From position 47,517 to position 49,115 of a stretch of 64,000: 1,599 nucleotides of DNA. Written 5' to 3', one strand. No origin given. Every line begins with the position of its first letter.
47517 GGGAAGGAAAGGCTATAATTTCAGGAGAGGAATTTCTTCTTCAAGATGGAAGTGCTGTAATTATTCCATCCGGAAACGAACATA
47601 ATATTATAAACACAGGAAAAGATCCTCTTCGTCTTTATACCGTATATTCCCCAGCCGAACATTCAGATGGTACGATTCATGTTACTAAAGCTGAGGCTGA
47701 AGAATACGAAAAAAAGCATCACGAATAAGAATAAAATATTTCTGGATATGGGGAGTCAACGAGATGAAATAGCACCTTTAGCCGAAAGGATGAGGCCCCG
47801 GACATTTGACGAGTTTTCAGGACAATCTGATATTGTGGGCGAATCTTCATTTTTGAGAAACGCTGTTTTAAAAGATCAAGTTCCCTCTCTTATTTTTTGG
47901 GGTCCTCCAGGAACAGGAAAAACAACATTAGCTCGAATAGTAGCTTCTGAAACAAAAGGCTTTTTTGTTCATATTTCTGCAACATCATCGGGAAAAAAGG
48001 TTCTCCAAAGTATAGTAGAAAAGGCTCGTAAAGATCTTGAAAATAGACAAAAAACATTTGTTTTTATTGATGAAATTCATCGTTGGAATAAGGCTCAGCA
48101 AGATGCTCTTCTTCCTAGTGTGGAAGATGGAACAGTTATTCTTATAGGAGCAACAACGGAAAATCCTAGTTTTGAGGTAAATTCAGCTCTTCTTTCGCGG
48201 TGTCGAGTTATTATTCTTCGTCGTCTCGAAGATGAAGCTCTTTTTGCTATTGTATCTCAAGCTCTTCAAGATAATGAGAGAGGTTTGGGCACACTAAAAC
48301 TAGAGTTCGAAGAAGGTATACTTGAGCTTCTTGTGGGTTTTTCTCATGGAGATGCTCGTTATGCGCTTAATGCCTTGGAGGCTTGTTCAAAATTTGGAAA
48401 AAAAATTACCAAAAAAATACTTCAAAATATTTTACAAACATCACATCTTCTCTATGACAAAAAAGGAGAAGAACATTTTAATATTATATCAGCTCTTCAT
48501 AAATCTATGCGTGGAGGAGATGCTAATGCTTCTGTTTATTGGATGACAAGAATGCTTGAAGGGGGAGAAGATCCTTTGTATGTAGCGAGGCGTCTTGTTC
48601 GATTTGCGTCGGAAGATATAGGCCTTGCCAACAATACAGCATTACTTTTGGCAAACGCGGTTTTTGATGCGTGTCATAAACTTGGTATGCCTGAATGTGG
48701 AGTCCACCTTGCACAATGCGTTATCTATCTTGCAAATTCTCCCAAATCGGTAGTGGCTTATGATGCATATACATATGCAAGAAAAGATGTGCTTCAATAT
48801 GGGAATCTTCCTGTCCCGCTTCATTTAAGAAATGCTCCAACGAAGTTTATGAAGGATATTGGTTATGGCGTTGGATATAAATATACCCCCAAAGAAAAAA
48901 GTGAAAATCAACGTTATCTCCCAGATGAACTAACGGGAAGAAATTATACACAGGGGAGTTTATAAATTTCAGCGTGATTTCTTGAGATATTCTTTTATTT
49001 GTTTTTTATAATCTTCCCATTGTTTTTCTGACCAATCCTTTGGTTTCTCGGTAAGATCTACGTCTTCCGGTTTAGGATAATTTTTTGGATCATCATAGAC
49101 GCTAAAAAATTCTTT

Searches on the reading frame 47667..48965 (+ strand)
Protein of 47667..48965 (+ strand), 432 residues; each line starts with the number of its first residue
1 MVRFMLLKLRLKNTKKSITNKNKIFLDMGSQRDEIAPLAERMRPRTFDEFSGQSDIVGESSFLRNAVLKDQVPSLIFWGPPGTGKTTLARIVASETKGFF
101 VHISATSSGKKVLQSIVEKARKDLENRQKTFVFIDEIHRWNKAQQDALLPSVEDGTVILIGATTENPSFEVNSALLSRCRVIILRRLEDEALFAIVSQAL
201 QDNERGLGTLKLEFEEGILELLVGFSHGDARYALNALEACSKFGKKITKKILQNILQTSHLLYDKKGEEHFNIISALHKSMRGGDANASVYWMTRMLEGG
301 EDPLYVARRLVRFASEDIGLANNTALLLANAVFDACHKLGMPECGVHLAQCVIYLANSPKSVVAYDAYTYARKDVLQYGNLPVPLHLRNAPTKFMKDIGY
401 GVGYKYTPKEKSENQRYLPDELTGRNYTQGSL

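Call 23: search_protein_families(library=pfam, proteins=[window:47667-48965:+], max_evalue=0.001)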
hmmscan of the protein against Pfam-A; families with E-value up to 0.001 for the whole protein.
window:47667-48965:+ (432 aa): 13 families
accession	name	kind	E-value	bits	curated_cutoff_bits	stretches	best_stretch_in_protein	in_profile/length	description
PF12002.13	MgsA_C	-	2.2e-54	184.3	27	1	283-427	1-147/167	MgsA AAA+ ATPase C terminal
PF16193.11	AAA_assoc_2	-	1.4e-23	83.3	34.3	1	210-282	3-81/81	AAA C-terminal domain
PF00004.35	AAA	-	1.3e-18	68.1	21.2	1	75-184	1-128/131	ATPase family associated with various cellular activities (AAA)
PF05496.18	RuvB_N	-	5.3e-16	59.2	27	1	42-165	1-122/159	Holliday junction DNA helicase RuvB P-loop domain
PF07728.20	AAA_5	-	1.8e-07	31.7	22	1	75-182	2-118/139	AAA domain (dynein-related subfamily)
PF13173.12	AAA_14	-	3.4e-06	27.5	27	1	75-183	5-119/129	AAA domain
PF13238.12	AAA_18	-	2.2e-05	25.4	29.4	1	78-165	4-82/128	AAA domain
PF13401.12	AAA_22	-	2.4e-05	25.1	27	1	74-146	7-84/130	AAA domain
PF00158.32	Sigma54_activat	-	5.5e-05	23.4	20.2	0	67-166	18-131/168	Sigma-54 interaction domain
PF13191.12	AAA_16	-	0.00021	22.3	32.6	0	67-102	19-57/167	AAA ATPase domain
PF13604.12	AAA_30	-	0.00036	20.8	27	0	74-169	20-131/191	AAA domain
PF07724.20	AAA_2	-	0.00042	20.8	27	0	72-157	3-104/166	AAA domain (Cdc48 subfamily)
PF01078.27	Mg_chelatase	-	0.00099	19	20.3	0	74-92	24-42/207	Magnesium chelatase, subunit ChlI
